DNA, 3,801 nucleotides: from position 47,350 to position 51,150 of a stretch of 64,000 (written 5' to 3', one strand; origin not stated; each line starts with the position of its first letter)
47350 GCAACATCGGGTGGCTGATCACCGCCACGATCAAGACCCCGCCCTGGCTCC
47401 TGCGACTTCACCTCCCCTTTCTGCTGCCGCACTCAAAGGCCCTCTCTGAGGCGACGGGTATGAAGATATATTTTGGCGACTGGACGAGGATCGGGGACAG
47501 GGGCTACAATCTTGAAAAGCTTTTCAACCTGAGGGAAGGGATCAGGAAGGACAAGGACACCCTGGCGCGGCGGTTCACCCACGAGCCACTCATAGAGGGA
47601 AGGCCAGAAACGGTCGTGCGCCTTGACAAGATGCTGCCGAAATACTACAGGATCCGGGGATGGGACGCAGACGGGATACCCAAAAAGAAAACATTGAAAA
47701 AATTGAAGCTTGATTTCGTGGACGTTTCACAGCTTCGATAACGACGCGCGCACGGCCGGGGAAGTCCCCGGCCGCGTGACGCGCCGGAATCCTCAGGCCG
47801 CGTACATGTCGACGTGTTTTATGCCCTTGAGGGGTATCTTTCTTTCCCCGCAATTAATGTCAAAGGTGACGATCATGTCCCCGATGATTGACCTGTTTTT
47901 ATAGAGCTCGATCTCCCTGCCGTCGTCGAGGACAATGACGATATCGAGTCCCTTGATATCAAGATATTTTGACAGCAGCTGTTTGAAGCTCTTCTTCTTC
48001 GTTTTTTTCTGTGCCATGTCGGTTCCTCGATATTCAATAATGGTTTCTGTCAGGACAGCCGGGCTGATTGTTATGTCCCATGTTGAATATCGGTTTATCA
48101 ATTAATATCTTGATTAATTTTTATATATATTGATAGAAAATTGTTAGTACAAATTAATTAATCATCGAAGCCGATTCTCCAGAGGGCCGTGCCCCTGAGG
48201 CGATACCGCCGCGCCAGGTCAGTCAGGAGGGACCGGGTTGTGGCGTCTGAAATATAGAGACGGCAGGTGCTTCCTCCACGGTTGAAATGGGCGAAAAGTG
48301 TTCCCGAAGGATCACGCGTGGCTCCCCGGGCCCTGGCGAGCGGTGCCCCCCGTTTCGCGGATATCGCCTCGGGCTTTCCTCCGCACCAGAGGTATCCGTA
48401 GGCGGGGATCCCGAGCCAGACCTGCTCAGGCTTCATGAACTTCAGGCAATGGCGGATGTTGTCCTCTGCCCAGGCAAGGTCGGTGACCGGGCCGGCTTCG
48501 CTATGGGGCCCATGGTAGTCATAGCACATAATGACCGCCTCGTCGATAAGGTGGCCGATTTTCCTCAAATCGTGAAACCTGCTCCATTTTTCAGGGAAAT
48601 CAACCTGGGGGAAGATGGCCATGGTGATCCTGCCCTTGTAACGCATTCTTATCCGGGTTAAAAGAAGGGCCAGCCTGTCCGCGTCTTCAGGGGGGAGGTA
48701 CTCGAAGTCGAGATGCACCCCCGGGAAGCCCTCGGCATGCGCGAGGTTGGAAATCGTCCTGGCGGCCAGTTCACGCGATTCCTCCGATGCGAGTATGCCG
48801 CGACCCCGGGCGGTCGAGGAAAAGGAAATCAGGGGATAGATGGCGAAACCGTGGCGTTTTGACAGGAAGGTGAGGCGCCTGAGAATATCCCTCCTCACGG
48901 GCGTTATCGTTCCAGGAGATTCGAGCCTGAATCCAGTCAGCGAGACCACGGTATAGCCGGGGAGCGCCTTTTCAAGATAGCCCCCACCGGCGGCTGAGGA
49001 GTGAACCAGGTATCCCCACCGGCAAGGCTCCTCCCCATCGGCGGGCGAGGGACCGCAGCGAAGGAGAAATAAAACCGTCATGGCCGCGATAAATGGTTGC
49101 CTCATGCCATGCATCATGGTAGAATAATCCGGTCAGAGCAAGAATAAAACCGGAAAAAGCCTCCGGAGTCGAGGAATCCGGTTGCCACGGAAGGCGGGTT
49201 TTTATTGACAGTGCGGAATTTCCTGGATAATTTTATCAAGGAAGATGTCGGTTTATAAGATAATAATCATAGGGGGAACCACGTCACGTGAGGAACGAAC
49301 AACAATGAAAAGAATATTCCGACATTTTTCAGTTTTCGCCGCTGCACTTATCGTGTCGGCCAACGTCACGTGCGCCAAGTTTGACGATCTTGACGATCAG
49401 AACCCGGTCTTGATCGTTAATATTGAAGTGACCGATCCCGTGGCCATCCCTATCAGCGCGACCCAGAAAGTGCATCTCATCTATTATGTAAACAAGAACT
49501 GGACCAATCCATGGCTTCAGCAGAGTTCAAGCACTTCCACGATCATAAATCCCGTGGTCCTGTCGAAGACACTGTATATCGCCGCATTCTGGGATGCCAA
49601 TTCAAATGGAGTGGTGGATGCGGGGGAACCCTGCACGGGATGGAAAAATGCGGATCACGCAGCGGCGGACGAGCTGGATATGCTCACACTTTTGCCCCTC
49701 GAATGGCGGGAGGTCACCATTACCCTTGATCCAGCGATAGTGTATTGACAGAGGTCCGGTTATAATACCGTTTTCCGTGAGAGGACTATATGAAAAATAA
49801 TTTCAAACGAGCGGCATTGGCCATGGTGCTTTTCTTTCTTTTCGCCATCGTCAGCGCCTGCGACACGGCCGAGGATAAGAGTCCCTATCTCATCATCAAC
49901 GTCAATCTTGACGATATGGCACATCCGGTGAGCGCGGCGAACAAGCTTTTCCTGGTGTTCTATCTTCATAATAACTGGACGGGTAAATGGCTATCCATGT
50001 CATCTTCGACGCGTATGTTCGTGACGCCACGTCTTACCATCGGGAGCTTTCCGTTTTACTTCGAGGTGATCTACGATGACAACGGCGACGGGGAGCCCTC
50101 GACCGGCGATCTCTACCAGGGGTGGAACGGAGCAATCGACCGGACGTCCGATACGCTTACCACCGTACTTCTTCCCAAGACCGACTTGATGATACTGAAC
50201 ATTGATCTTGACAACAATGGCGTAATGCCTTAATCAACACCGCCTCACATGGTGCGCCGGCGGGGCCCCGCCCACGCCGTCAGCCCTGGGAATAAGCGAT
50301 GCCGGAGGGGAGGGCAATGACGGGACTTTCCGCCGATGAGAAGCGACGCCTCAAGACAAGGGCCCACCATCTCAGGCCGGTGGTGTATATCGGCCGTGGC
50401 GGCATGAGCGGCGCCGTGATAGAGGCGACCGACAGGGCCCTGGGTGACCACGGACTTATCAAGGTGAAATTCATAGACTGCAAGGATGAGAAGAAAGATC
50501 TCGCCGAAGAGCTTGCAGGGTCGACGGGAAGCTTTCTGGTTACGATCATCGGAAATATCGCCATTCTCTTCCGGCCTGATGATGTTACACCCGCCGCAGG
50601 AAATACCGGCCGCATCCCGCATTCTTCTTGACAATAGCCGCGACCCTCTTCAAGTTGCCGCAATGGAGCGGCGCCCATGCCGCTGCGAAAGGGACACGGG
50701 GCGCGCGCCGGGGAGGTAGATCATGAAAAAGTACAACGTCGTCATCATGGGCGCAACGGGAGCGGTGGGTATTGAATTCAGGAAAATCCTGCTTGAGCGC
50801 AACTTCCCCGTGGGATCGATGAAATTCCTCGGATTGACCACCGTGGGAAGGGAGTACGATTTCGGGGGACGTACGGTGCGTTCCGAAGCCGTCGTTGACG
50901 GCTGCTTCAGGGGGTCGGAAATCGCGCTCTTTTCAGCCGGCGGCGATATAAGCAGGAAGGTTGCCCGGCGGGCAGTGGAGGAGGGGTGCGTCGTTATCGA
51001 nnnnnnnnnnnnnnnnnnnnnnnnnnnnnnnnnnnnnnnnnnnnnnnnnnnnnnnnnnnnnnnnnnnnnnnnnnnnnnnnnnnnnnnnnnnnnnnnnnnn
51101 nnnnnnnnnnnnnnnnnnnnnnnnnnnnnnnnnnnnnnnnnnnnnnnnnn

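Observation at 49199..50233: Tandem duplicated 147-aa secreted/lipoproteins with Asp/Asn-Gly calcium-loop-like motifs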

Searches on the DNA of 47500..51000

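Call 74: search_rna_families(source=window, start=47500, end=51000, threshold=evalue, max_evalue=1)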
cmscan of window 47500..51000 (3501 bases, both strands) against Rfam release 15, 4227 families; matches with E-value up to 1: 1.
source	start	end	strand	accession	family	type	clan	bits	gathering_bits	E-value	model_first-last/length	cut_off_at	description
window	48554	48619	-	RF02260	MAT2A_A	Cis-reg;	-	19.1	40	0.91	1-65/65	no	MAT2A 3'UTR stem loop A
